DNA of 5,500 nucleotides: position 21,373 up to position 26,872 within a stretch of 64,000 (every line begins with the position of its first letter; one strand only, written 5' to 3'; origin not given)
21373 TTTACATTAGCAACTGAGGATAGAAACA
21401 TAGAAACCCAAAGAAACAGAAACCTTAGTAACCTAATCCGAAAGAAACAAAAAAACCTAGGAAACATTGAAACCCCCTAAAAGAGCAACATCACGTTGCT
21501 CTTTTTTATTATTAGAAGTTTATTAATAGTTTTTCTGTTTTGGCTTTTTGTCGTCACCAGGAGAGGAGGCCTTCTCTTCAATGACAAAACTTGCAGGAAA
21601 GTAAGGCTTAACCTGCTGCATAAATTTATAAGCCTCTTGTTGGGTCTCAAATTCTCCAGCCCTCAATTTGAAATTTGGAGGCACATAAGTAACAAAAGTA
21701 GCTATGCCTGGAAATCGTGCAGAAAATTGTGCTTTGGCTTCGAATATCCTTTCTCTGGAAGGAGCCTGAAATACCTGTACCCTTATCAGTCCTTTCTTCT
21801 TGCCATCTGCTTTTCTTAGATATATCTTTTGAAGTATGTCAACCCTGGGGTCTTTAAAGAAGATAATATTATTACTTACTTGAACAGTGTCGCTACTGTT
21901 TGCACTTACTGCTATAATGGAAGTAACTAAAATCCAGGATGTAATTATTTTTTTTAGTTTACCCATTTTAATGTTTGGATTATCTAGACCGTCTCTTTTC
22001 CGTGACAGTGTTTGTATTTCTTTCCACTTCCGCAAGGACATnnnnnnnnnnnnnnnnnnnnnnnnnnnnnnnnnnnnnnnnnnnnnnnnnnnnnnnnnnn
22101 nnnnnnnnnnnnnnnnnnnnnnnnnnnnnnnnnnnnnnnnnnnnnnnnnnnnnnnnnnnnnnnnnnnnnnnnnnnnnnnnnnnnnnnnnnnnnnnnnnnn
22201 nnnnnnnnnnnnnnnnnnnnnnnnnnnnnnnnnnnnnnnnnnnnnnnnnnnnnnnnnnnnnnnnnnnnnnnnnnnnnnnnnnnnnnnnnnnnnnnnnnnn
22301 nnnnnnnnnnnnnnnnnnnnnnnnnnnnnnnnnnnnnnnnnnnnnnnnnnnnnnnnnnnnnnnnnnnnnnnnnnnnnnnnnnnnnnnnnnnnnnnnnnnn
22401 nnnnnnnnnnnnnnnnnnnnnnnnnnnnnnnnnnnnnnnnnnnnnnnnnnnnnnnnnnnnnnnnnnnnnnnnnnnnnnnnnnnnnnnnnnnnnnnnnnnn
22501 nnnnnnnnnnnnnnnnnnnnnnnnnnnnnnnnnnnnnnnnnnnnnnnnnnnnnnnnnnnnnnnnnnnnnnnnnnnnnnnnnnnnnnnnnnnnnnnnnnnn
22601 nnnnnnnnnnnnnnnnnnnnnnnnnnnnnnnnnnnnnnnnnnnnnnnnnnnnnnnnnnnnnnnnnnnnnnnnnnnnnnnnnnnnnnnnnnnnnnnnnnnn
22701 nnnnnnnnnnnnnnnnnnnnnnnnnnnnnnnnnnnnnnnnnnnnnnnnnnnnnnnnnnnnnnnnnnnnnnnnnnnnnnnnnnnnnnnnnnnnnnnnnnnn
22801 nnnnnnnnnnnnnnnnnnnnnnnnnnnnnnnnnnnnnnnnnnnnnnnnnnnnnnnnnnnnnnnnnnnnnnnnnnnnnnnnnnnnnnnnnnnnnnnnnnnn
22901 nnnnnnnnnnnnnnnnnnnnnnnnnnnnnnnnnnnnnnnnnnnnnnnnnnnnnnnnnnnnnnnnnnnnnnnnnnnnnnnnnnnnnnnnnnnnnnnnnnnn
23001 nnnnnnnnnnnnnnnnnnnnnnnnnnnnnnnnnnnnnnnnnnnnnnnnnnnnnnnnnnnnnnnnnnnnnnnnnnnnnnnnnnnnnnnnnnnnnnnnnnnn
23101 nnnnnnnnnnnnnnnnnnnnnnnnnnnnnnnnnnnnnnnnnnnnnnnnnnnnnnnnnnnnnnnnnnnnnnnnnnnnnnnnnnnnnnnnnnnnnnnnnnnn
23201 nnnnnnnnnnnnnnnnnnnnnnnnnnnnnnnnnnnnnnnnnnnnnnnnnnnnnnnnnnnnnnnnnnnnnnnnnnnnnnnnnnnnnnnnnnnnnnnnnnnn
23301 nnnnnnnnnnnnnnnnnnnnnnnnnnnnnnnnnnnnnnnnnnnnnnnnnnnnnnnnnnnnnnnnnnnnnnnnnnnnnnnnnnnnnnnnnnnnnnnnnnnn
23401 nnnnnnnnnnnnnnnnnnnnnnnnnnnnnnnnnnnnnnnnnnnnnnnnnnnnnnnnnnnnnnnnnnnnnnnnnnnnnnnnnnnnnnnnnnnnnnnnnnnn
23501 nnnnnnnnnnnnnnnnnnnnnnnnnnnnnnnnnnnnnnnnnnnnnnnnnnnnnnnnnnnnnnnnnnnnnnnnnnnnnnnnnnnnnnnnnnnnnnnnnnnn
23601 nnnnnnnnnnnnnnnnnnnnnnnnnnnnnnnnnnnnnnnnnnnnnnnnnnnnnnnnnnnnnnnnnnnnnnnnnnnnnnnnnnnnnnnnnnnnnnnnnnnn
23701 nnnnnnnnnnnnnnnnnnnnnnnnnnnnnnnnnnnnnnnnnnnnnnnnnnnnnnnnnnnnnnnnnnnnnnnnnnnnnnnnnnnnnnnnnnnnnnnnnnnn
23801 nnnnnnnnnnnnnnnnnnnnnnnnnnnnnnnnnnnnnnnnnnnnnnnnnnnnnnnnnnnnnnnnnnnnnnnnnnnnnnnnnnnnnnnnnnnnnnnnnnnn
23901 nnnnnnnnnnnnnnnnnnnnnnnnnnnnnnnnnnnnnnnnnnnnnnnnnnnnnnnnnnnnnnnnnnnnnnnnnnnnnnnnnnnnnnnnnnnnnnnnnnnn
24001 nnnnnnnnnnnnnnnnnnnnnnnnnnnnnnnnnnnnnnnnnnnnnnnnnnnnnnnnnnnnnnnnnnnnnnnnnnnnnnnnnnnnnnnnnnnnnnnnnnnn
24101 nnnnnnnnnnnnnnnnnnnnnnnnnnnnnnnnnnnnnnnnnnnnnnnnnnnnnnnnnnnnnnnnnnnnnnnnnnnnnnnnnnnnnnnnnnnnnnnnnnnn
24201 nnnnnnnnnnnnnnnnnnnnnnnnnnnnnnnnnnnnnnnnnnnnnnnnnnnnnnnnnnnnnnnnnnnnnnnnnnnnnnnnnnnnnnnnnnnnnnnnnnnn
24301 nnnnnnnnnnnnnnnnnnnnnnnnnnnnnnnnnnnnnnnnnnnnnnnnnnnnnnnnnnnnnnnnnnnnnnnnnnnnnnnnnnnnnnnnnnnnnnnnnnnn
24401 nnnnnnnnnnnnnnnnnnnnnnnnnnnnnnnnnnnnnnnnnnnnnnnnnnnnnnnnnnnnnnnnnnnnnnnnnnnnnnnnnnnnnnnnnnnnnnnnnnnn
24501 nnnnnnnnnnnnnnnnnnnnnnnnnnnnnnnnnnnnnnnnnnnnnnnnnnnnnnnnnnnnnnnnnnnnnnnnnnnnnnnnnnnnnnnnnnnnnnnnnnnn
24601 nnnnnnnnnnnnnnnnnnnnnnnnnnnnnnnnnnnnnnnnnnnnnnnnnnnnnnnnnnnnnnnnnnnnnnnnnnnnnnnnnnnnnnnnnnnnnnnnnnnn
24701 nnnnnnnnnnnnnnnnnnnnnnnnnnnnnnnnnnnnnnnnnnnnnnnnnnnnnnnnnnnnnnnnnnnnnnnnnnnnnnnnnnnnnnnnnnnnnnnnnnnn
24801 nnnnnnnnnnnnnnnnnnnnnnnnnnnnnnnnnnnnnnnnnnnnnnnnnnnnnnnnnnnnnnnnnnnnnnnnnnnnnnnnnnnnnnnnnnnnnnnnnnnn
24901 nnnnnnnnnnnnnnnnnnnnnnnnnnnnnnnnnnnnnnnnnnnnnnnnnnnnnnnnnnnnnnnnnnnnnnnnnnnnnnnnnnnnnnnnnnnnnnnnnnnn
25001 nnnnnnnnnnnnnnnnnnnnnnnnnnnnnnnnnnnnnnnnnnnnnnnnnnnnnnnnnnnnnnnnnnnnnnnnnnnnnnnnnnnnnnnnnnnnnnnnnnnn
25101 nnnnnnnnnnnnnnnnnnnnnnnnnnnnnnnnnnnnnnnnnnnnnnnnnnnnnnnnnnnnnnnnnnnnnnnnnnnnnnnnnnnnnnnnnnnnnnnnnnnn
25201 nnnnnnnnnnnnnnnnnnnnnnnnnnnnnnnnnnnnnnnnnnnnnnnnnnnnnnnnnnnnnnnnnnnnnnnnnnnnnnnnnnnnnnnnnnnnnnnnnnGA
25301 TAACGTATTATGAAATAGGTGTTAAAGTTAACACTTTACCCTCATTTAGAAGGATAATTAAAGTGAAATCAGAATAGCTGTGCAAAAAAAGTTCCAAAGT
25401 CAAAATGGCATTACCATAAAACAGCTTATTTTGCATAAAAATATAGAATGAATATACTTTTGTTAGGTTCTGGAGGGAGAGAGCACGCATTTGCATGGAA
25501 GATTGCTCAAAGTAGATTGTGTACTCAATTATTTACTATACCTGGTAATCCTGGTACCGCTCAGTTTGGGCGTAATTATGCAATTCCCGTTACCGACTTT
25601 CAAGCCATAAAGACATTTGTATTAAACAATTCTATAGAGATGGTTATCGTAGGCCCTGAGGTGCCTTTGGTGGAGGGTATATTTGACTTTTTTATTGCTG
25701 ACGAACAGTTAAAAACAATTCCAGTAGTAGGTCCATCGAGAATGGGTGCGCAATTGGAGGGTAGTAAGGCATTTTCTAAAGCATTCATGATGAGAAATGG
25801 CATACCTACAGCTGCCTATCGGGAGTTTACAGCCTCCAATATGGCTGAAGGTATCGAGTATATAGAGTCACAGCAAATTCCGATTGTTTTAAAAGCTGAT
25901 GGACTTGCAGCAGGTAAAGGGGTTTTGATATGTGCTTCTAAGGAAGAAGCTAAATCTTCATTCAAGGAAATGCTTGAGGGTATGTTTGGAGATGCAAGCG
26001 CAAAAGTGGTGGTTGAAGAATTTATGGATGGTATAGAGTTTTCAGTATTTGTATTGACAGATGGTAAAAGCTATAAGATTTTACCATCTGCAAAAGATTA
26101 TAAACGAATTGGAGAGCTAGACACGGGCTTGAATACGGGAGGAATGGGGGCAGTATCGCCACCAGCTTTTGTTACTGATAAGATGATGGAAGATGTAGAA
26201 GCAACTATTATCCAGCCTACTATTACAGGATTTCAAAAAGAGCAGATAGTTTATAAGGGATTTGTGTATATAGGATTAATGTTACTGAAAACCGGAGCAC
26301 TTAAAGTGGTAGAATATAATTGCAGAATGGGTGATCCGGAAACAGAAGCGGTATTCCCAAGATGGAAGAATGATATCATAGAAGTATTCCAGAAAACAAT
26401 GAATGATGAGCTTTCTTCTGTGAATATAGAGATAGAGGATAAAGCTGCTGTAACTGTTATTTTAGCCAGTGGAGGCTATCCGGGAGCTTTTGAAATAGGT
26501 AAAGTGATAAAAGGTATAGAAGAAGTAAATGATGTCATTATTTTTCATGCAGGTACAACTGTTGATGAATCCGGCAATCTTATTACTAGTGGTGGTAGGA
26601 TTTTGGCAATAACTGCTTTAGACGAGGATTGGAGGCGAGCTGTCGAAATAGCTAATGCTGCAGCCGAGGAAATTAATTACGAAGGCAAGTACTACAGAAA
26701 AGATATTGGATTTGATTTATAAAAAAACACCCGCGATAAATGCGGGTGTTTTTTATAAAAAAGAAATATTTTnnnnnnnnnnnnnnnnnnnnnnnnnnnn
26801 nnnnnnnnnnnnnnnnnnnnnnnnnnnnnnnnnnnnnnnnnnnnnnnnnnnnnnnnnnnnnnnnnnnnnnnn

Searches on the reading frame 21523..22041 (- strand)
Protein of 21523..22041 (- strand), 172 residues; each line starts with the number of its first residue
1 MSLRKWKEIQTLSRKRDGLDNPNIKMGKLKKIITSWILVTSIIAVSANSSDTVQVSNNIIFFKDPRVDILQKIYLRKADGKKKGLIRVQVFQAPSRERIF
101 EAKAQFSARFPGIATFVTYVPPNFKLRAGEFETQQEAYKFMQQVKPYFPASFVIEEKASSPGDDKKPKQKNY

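Call 8: search_protein_families(library=pfam, proteins=[window:21523-22041:-])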
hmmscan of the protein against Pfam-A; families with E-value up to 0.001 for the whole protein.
window:21523-22041:- (172 aa): 1 family
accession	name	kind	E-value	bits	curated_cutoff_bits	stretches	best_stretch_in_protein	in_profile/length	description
PF05036.18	SPOR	-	0.00031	21.5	21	0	84-153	3-74/76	SPOR domain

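Call 11: find_encoding_contigs(protein=window:21523-22041:-, flank=3000, max_places=10)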
Protein window:21523-22041:- (172 aa): 3 contigs read that carry it; 3 places shown.
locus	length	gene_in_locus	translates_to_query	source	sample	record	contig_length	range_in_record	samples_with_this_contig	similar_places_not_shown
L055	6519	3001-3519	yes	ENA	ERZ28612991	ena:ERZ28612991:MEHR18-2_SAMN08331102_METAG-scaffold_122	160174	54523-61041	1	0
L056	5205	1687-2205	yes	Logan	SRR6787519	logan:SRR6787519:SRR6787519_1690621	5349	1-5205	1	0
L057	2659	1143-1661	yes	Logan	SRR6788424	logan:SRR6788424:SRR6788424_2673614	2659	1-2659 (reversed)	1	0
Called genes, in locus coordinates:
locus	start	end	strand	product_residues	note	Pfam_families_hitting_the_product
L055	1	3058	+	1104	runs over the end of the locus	PF07517:SecA_DEAD, PF01043:SecA_PP_bind, PF21090:P-loop_SecA, PF07516:SecA_SW, PF02810:SEC-C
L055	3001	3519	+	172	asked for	-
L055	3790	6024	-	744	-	PF00912:Transgly, PF28500:PBP_middle, PF00905:Transpeptidase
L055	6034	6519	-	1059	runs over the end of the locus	PF07719:TPR_2 (faint), PF12895:ANAPC3 (faint), PF13432:TPR_16 (faint), PF13174:TPR_6 (weak)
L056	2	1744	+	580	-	?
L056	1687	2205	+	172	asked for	-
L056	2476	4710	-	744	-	PF00912:Transgly, PF28500:PBP_middle, PF00905:Transpeptidase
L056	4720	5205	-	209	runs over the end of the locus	?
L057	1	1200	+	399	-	?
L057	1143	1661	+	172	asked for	-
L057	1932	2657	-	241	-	?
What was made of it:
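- No gene was called here in any of the three source contigs (call 11).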

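Call 15: find_homologous_proteins(query=window:21523-22041:-, max_evalue=1e-20)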
Query window:21523-22041:- (172 aa): 81 proteins with E <= 1e-20 among 105 candidates.
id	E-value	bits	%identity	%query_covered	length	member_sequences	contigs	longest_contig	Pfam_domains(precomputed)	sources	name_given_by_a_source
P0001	1.3e-106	371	100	100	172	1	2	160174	-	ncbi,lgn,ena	-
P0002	3.9e-74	266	86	85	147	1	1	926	-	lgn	-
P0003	5.5e-63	230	73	85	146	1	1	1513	-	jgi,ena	jgi:hypothetical protein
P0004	1.4e-54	202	67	84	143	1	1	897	-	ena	-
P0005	5.9e-54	200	69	76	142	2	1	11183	-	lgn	-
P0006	1.2e-53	199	64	84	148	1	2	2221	-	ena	-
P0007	1.6e-53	199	65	84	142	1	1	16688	-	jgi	jgi:hypothetical protein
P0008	2.3e-53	198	65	84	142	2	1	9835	-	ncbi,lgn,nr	ncbi:MAG: preprotein translocase [Bacteroidota bacterium]|nr:preprotein translocase [Bacteroidota ba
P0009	2.8e-53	198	68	73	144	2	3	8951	-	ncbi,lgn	-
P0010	3.7e-53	198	70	74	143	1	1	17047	-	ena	-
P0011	3.3e-52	195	66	74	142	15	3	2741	-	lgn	-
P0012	8.1e-52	193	68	74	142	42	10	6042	-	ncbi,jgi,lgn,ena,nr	ncbi:MAG TPA: SPOR domain-containing protein [Chitinophagales bacterium]|nr:SPOR domain-containing p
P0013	1.0e-51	193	66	83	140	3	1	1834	-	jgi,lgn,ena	-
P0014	1.9e-51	192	68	83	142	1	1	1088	PF05036.19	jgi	jgi:hypothetical protein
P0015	3.1e-51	192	65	83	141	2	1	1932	-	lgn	-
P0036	3.2e-49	185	75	67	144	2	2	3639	-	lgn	-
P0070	2.9e-37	146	77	56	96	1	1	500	-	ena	-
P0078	2.0e-32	130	80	41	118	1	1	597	-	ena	-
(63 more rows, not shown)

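Call 16: find_encoding_contigs(protein=P0002, flank=3000, max_places=4)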
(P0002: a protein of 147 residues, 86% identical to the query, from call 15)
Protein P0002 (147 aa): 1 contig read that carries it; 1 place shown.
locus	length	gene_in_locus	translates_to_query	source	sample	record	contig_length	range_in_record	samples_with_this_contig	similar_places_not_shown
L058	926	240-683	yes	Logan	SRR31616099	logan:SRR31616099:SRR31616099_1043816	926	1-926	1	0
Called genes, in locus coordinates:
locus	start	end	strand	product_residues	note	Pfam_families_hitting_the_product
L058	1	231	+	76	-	?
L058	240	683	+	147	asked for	-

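Call 17: find_encoding_contigs(protein=P0003, flank=3000, max_places=4)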
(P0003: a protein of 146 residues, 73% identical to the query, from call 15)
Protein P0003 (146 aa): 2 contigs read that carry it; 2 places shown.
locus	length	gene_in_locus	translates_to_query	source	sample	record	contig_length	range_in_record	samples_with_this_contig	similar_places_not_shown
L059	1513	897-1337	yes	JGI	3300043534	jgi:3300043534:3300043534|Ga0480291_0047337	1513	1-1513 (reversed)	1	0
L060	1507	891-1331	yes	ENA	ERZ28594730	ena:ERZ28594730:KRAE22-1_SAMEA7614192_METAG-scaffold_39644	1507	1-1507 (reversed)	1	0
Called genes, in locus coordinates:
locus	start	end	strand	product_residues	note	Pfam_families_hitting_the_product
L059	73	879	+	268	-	PF07516:SecA_SW, PF02810:SEC-C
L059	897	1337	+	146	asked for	-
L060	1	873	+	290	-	?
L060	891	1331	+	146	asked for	-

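Call 21: find_encoding_contigs(protein=P0005, flank=2500, max_places=3)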
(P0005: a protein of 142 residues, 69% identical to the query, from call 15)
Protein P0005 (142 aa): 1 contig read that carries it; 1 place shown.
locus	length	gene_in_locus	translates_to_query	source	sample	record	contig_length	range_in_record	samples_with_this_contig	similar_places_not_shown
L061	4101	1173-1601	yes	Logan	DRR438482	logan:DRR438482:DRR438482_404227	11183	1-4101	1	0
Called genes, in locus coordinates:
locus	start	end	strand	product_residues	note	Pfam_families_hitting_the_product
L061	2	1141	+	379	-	?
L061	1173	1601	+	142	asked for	-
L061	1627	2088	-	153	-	-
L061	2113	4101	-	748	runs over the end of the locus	PF00912:Transgly, PF28500:PBP_middle, PF00905:Transpeptidase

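Call 22: find_encoding_contigs(protein=P0010, flank=2500, max_places=3)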
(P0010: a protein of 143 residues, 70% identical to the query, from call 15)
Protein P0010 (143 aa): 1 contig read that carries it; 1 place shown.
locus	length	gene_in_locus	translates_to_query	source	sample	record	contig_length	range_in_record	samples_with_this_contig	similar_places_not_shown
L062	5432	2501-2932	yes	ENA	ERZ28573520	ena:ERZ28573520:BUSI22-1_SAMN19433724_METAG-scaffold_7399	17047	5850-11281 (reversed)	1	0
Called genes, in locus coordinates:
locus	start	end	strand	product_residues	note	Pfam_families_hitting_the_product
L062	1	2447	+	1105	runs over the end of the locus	PF07517:SecA_DEAD, PF01043:SecA_PP_bind, PF21090:P-loop_SecA, PF07516:SecA_SW, PF02810:SEC-C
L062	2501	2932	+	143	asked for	-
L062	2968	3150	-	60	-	-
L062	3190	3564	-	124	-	PF01850:PIN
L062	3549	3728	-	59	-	-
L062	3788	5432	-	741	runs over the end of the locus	PF00912:Transgly, PF28500:PBP_middle, PF00905:Transpeptidase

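Call 23: find_encoding_contigs(protein=P0036, flank=2500, max_places=3)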
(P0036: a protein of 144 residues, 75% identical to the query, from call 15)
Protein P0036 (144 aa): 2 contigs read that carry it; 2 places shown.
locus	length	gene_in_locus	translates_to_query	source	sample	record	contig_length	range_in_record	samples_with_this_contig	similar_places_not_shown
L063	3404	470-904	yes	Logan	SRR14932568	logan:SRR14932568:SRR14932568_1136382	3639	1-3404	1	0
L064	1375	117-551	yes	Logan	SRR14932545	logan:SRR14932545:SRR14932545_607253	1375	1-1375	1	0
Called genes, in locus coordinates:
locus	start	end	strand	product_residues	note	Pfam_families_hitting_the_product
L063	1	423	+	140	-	?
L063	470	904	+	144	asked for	-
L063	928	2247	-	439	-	-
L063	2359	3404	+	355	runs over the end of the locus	PF00266:Aminotran_5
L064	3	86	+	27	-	?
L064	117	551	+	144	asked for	-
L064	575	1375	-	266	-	?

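Call 27: find_encoding_contigs(protein=P0070, flank=2500, max_places=3)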
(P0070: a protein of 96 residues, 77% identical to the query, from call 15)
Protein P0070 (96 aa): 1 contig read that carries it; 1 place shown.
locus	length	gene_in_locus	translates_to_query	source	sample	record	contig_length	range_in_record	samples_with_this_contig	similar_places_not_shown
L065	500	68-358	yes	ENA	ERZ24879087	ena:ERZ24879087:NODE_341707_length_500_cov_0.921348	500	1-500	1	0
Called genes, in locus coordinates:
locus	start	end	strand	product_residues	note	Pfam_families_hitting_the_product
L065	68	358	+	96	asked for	-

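Call 28: find_encoding_contigs(protein=P0078, flank=2500, max_places=3)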
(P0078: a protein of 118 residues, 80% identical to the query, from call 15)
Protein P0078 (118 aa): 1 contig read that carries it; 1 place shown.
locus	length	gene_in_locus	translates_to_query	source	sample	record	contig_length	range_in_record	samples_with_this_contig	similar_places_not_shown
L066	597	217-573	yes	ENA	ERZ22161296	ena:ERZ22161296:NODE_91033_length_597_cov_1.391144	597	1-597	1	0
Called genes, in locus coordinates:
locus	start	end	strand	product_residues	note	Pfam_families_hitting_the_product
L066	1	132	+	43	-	?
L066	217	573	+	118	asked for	-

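Call 29: find_encoding_contigs(protein=P0004, flank=2500, max_places=3)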
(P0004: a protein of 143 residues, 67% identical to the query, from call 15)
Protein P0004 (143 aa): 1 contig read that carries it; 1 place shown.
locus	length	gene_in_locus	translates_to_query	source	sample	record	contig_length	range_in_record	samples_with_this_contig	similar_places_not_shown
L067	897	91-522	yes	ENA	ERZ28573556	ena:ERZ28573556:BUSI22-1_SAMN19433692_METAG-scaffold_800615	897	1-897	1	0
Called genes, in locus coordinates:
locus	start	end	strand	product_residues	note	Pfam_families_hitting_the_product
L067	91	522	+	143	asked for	-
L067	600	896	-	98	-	?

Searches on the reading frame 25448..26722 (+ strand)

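Call 64: search_protein_families(library=pfam, proteins=[window:25448-26722:+], max_evalue=0.00001)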
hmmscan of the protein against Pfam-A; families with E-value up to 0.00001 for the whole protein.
window:25448-26722:+ (424 aa): 3 families
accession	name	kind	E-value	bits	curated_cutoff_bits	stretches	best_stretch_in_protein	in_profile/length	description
PF01071.24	GARS_A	-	1.4e-69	234.2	27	1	105-299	1-194/194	Phosphoribosylglycinamide synthetase, ATP-grasp (A) domain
PF02844.21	GARS_N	-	1.1e-33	116.4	29.5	1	1-104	1-100/100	Phosphoribosylglycinamide synthetase, N domain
PF02843.22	GARS_C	-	1.9e-26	92.6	34.8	1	334-422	1-91/92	Phosphoribosylglycinamide synthetase, C domain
